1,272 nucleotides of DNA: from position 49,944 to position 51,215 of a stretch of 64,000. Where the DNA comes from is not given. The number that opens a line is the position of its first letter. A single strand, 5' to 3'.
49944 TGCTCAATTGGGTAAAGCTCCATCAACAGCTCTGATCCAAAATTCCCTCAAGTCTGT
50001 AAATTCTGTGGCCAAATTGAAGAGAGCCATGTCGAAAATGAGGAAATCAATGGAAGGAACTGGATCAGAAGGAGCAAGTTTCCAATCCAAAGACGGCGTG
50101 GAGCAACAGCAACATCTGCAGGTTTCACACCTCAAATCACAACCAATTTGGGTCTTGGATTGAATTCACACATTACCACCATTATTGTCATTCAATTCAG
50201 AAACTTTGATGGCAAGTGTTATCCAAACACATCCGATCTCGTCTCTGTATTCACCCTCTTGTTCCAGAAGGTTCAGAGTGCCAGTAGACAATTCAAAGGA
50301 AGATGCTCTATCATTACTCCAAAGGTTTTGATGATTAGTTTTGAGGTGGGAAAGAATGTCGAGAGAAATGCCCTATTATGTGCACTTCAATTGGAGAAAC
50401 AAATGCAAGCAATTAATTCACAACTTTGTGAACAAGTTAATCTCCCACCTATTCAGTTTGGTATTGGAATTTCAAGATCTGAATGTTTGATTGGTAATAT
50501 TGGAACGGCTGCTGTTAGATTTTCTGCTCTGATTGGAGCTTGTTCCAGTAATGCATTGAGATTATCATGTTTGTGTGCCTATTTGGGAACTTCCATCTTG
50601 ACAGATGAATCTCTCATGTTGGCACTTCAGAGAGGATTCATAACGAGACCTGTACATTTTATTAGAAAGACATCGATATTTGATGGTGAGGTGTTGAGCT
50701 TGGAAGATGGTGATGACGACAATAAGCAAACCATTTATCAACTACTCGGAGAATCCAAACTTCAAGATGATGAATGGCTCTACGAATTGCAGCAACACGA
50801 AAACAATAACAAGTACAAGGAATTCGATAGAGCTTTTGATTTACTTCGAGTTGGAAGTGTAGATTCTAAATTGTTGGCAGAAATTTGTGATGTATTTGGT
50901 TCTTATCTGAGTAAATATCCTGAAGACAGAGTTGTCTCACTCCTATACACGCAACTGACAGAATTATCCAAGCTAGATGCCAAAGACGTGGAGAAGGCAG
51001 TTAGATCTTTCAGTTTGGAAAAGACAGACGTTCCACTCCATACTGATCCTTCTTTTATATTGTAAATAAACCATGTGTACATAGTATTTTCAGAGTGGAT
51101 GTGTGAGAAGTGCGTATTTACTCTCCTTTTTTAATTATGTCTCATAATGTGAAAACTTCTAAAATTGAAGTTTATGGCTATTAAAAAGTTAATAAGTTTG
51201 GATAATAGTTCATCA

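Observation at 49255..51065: Membrane-anchored degenerate nucleotidyl-cyclase-homology domain protein with a reading-frame break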

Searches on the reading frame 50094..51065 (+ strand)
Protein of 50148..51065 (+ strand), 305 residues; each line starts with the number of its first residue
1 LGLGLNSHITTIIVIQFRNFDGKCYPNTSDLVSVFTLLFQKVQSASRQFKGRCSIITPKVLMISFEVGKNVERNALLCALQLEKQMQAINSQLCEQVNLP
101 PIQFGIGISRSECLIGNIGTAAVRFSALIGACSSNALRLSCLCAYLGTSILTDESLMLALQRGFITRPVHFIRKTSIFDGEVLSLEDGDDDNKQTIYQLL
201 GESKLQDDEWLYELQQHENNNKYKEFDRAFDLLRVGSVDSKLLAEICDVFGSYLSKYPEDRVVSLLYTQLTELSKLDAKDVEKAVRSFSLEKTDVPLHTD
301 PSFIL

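Call 4: search_protein_families(library=pfam, proteins=[window:50148-51065:+], max_evalue=1)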
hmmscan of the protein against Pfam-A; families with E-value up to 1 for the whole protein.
window:50148-51065:+ (305 aa): 0 families

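Call 9: find_homologous_proteins(query=window:50148-51065:+, max_evalue=0.01)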
Query window:50148-51065:+ (305 aa): 5 proteins with E <= 0.01 among 1507 candidates.
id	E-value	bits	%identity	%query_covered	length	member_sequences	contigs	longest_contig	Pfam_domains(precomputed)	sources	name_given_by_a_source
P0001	2.8e-143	495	76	100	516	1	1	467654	-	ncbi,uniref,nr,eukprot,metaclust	ncbi:predicted protein [Naegleria gruberi]|uniref:Predicted protein n=1 Tax=Naegleria gruberi TaxID=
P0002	1.7e-139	482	100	72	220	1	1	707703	-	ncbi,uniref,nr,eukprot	ncbi:predicted protein [Naegleria gruberi]|uniref:Predicted protein n=1 Tax=Naegleria gruberi TaxID=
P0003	1.5e-101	358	57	95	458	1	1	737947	-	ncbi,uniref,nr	ncbi:hypothetical protein C9374_000916 [Naegleria lovaniensis]|uniref:Guanylate cyclase domain-conta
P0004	3.2e-99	350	73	72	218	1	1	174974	-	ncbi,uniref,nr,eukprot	ncbi:predicted protein [Naegleria gruberi]|uniref:Predicted protein n=1 Tax=Naegleria gruberi TaxID=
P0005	2.0e-77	279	59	72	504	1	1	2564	-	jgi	-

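Call 12: find_encoding_contigs(protein=P0001, flank=4000, max_places=3)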
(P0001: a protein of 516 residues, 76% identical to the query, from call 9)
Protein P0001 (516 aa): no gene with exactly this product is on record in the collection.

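Call 13: find_encoding_contigs(protein=P0004, flank=4000, max_places=3)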
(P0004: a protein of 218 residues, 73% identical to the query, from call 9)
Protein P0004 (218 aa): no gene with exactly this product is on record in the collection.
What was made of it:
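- Their DNA could not be fetched (calls 12, 13).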

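Call 14: find_encoding_contigs(protein=P0003, flank=4000, max_places=3)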
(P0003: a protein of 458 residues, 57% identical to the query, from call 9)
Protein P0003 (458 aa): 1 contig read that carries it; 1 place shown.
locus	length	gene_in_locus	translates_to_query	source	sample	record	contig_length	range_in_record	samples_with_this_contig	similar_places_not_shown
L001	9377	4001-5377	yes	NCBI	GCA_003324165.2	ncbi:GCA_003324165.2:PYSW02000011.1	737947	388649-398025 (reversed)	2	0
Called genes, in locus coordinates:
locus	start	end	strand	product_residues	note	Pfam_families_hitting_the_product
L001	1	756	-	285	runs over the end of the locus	-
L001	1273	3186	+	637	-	-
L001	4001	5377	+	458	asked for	-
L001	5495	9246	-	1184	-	PF06371:Drf_GBD, PF06367:Drf_FH3, PF02181:FH2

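Call 16: find_encoding_contigs(protein=P0005, flank=4000, max_places=3)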
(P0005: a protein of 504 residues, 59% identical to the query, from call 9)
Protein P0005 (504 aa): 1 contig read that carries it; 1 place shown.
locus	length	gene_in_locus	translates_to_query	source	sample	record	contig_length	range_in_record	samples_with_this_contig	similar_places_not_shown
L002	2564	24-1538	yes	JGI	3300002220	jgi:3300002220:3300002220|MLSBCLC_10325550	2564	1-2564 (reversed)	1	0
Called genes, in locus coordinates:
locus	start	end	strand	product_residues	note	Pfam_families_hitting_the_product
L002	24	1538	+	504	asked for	-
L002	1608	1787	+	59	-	-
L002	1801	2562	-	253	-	?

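Call 21: search_solved_structures(query=A2, max_evalue=10, show_alignments=3)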
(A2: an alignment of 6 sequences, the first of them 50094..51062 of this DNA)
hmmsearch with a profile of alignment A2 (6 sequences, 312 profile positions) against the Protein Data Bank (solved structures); distinct sequences matched with E-value up to 10: 13.
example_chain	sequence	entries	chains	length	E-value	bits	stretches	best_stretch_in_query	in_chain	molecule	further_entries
2w01_A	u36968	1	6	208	4.5e-06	29.3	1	23-145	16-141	ADENYLATE CYCLASE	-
6fht_A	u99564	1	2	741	2.6e-05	26.8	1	22-144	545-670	Bacteriophytochrome,Adenylate cyclase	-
3r5g_A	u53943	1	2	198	0.095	15.1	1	86-156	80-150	CyaB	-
5mbk_A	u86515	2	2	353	0.11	14.9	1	71-162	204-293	Beta subunit of photoactivated adenylyl cyclase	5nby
5x4t_A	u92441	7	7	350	0.12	14.8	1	43-163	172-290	Photoactivated adenylyl cyclase | Family 3 adenylate cyclase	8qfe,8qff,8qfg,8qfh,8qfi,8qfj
9f1z_A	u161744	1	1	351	0.12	14.8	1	43-163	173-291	Family 3 adenylate cyclase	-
5m27_A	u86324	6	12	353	0.13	14.7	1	71-162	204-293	Beta subunit of photoactivated adenylyl cyclase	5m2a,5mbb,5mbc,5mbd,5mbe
5x4u_A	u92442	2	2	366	0.13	14.7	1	43-163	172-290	Photoactivated adenylyl cyclase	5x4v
5mbj_A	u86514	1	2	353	0.13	14.6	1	71-162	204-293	Beta subunit of photoactivated adenylyl cyclase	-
4yus_A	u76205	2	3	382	0.14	14.6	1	43-163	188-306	Family 3 adenylate cyclase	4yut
9f1w_A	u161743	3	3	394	0.15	14.5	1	44-163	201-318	Family 3 adenylate cyclase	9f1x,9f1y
5mbg_A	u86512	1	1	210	0.2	14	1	68-163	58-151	Beta subunit of photoactivated adenylyl cyclase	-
1pvl_A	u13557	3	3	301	1.3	11.5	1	210-277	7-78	LEUCOCIDIN | Panton-Valentine Leucocidin F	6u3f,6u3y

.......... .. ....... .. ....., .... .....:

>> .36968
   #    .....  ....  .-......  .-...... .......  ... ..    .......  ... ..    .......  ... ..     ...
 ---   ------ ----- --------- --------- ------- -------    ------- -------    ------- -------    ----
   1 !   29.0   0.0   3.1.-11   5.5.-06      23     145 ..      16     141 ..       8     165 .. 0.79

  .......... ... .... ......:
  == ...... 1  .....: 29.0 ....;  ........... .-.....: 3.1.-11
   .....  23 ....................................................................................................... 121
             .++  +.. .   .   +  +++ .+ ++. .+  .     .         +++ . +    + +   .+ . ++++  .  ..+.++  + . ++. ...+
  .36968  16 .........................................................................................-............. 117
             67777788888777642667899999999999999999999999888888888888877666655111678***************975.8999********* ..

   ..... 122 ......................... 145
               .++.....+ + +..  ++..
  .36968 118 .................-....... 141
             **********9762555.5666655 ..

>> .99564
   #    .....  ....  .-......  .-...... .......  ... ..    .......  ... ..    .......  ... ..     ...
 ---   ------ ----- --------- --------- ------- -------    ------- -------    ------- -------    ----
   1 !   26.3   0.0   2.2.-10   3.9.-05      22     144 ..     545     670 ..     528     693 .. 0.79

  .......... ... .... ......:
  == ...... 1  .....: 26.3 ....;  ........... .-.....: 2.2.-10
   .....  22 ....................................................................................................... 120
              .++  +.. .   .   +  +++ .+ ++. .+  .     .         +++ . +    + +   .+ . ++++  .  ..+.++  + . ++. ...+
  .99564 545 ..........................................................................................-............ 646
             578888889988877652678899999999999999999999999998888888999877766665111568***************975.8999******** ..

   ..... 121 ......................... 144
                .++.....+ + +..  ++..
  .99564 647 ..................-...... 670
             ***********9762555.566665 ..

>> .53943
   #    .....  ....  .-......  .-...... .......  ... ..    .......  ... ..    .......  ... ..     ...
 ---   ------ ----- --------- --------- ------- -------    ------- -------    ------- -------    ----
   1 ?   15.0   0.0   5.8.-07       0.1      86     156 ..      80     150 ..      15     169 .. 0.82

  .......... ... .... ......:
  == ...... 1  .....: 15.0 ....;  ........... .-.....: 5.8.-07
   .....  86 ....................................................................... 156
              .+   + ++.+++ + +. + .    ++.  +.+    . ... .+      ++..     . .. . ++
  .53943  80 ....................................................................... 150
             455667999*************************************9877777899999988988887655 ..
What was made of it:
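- The close-family profile against PDB returns class III cyclases as its top 12 hits (2w01, E=4.5e-6; call 21).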

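Call 22: search_protein_families(library=pfam, alignment_id=A2, max_evalue=10)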
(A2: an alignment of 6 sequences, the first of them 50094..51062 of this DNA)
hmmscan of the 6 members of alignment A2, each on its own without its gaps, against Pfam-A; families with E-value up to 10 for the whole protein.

A. member 1, window:50094-51062:+ (323 aa): 0 families

B. families by the number of members that match (of 6 scanned): 3 families
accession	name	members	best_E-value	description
PF22950.1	DUF7026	2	0.059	Domain of unknown function (DUF7026)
PF22539.1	DUF7004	1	0.0021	Family of unknown function (DUF7004)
PF19186.5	DUF5868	1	0.045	Family of unknown function (DUF5868)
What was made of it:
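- Checked: Pfam's Guanylate_cyc model does not hit this protein or any close relative on its own (calls 4, 22).
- Pfam's Guanylate_cyc model does not detect the domain in this protein or in its closest relatives (calls 4, 22).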

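Call 36: search_protein_representatives(alignment_id=A3)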
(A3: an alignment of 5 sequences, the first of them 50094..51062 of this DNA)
Query: 5 sequences, 454 profile positions. Proteins with E-value up to 0.001 (for the whole library): 1700; up to 1e-10: 106; up to 1e-30: 6. The best 150 are listed.
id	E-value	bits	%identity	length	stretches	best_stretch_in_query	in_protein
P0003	4.3e-237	803.9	-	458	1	1-454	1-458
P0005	1.0e-188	644.5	-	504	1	1-373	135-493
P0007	5.6e-166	569.5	-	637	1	4-451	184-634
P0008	2.9e-163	560.5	-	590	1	3-454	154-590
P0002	3.0e-121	422.0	-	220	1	237-454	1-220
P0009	1.6e-33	132.9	-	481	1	5-429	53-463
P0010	3.0e-27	112.2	-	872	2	139-380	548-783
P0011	1.9e-25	106.2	-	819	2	134-429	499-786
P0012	4.3e-25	105.1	-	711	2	125-398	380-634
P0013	4.8e-25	104.9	-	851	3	122-365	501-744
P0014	1.2e-24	103.6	-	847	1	2-426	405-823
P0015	2.2e-24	102.7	-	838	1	5-413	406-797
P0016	7.6e-24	101.0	-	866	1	11-412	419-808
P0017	8.4e-24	100.8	-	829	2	127-438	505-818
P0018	8.6e-24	100.8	-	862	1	5-436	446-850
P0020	4.9e-23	98.3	-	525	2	120-427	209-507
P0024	2.1e-21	92.9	-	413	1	17-424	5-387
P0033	3.9e-19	85.4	-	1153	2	120-409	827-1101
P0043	6.4e-17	78.1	-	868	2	16-383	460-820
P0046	1.3e-16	77.1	-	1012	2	257-381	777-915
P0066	4.4e-14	68.8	-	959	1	16-383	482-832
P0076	1.0e-12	64.3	-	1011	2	151-282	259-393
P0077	1.1e-12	64.2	-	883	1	29-411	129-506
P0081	3.0e-12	62.8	-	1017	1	15-429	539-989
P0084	3.5e-12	62.5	-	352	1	134-410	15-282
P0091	9.5e-12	61.1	-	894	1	34-373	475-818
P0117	2.2e-10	56.6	-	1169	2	123-427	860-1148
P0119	2.8e-10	56.2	-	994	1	8-419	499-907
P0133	8.0e-10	54.7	-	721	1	73-383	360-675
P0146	3.8e-09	52.5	-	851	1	28-388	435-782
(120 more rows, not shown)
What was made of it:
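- On Discoban receptor-type CHD-DEW/TPR family (Naegleria, Willaertia, Entosiphon): The profile search found 106 representatives at E<=1e-10 (call 36).
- The gene belongs to a large paralogous family in which loss of single copies is plausible (call 36).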

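Call 37: search_protein_families(library=pfam, proteins=[P0008, P0009, P0010, P0011, P0012, P0013, P0014, P0018, P0020, P0024], max_evalue=0.01)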
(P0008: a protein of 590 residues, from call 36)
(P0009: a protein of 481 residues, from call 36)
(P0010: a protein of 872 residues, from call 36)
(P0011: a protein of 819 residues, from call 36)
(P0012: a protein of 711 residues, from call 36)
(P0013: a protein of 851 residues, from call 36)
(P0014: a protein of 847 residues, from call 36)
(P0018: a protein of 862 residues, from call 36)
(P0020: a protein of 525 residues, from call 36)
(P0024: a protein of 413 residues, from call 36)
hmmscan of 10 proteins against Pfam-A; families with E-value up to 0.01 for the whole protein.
P0008 (590 aa): 0 families

P0009 (481 aa): 0 families

P0010 (872 aa): 1 family
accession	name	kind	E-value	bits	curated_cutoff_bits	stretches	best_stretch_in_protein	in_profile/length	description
PF00211.25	Guanylate_cyc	-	0.0076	16.3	21.9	0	626-680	68-124/183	Adenylate and Guanylate cyclase catalytic domain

P0011 (819 aa): 2 families
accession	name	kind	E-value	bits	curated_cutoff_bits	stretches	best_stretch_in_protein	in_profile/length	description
PF02743.24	dCache_1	-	0.0046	17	45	1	179-369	66-239/240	Cache domain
PF00211.25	Guanylate_cyc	-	0.0076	16.3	21.9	0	546-691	28-177/183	Adenylate and Guanylate cyclase catalytic domain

P0012 (711 aa): 1 family
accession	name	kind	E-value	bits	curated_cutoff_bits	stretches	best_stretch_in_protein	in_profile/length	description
PF00211.25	Guanylate_cyc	-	9.7e-08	32.2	21.9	1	413-579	6-178/183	Adenylate and Guanylate cyclase catalytic domain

P0013 (851 aa): 0 families

P0014 (847 aa): 1 family
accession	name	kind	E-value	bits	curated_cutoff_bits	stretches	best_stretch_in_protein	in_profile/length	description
PF02743.24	dCache_1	-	3e-06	27.4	45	1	192-361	91-235/240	Cache domain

P0018 (862 aa): 2 families
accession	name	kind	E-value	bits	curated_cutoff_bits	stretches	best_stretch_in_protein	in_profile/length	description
PF00211.25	Guanylate_cyc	-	2.5e-10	40.7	21.9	1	582-759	7-178/183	Adenylate and Guanylate cyclase catalytic domain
PF09976.15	TPR_21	-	0.0037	17.5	25.5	1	792-850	80-138/193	Tetratricopeptide repeat-like domain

P0020 (525 aa): 1 family
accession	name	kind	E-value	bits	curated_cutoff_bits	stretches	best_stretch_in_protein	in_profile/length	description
PF25100.1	DUF7809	-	0.0016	19.2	27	1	420-494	58-131/160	Domain of unknown function (DUF7809)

P0024 (413 aa): 1 family
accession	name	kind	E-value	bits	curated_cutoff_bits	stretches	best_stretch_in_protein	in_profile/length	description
PF00211.25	Guanylate_cyc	-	0.00069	19.7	21.9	1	195-303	69-171/183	Adenylate and Guanylate cyclase catalytic domain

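Call 41: list_cluster_members(proteins=[P0008, P0009, P0010, P0012, P0014, P0018, P0020, P0033, P0046, P0076])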
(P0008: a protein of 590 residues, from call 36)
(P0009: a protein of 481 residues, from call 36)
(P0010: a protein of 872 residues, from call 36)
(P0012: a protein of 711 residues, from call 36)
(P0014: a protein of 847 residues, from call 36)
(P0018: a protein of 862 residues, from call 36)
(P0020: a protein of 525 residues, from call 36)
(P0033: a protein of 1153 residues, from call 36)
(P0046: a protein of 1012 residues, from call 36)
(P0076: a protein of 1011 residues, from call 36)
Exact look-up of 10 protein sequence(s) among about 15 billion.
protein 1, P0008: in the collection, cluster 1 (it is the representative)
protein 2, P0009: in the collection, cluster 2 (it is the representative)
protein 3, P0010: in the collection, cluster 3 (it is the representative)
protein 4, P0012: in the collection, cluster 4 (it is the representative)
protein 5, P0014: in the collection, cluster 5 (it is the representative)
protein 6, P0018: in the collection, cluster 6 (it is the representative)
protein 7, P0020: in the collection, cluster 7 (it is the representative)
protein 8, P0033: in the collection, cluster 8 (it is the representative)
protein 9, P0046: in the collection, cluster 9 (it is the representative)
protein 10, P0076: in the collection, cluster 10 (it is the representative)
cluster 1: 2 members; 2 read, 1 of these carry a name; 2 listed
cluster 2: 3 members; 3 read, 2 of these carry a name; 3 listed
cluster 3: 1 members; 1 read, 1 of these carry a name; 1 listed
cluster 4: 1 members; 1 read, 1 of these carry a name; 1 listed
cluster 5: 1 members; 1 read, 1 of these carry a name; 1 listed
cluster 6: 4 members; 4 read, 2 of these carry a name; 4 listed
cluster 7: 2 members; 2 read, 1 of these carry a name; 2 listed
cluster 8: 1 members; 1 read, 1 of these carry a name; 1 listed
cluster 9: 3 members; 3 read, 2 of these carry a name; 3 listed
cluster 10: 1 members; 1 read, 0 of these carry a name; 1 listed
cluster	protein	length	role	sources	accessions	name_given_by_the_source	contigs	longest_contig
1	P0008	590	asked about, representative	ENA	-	-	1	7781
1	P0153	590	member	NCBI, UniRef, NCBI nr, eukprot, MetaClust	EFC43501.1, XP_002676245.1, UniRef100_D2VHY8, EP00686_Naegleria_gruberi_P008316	Adenylate/Guanylate cyclase [Naegleria gruberi] | Adenylate/Guanylate cyclase n=1 Tax=Naegleria gruberi TaxID=5762 RepID=D2VHY8_NAEGR | XP_002676245.1 Adenylate/Guanylate cyclase [Naegleria gruberi strain NEG-M]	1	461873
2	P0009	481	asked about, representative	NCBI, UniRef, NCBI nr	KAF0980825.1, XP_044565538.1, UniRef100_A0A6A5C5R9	hypothetical protein FDP41_013308 [Naegleria fowleri] | Guanylate cyclase domain-containing protein n=1 Tax=Naegleria fowleri TaxID=5763 ... | uncharacterized protein FDP41_013308 [Naegleria fowleri]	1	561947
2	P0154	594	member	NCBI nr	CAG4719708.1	unnamed protein product [Naegleria fowleri]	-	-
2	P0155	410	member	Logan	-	-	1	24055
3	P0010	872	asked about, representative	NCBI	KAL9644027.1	hypothetical protein ABK040_005495 [Willaertia magna]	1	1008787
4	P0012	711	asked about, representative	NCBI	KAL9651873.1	hypothetical protein ABK040_000219 [Willaertia magna]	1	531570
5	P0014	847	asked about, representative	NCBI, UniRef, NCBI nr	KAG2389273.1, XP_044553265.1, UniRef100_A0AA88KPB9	hypothetical protein C9374_013833 [Naegleria lovaniensis] | Guanylate cyclase domain-containing protein n=1 Tax=Naegleria lovaniensis TaxID=51637 ... | uncharacterized protein C9374_013833 [Naegleria lovaniensis]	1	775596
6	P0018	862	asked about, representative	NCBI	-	-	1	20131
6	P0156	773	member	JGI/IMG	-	class 3 adenylate cyclase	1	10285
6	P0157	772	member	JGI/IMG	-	class 3 adenylate cyclase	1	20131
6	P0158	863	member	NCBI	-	-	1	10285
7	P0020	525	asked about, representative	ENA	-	-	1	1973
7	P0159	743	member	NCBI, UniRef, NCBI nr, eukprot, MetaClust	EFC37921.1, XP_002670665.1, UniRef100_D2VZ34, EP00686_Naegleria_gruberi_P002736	predicted protein [Naegleria gruberi] | Predicted protein n=1 Tax=Naegleria gruberi TaxID=5762 RepID=D2VZ34_NAEGR | uncharacterized protein NAEGRDRAFT_53402 [Naegleria gruberi]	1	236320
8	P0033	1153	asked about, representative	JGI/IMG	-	ankyrin repeat protein/class 3 adenylate cyclase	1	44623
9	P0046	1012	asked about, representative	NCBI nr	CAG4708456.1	unnamed protein product [Naegleria fowleri]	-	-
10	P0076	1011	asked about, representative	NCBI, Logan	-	-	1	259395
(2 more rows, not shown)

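Call 43: find_related_loci(query=A2, collection=metagenome_contigs, flank=3000)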
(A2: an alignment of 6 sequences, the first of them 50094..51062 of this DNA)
Query A2 (323 aa) in metagenome_contigs; peptide patterns used: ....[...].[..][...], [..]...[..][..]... (x = any residue, [..] = any of these).
158 stretches matched a pattern, but none encodes a relative of the query by tblastn (E <= 1e-3).

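Call 44: predict_structure(alignment_id=A3)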
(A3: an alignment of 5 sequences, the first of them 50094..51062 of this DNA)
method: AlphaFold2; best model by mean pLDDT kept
length: 323 residues; sequences in the alignment: 5
mean_pLDDT: 55.8   pTM: 0.44
mean pLDDT of the five models: 55.8, 53.4, 52.9, 52.4, 49.5
residues with pLDDT >= 90: 0; 70-90: 98; 50-70: 91; < 50: 134
segments of 3 or more residues with pLDDT < 50: 1-25, 131-152, 165-235, 309-323
pLDDT, mean of each block of 10 residues (from residue 1): 30 32 52 66 66 82 84 70 68 70 79 79 61 37 43 53 46 38 31 30 32 27 38 49 64 65 78 72 76 73 57 43 39
secondary structure, 60 per line:
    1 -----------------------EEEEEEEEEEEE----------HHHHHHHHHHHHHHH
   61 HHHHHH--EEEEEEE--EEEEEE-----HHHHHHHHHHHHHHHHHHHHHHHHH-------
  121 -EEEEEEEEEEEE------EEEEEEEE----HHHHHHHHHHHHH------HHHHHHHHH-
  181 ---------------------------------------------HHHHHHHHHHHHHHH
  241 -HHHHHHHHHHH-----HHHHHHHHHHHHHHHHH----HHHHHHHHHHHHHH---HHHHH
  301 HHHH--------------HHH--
elements in order: E24-35 H46-66 E69-75 E78-83 H89-113 E122-133 E140-147 H152-164 H171-179 H226-240 H242-252 H258-274 H279-292 H296-304
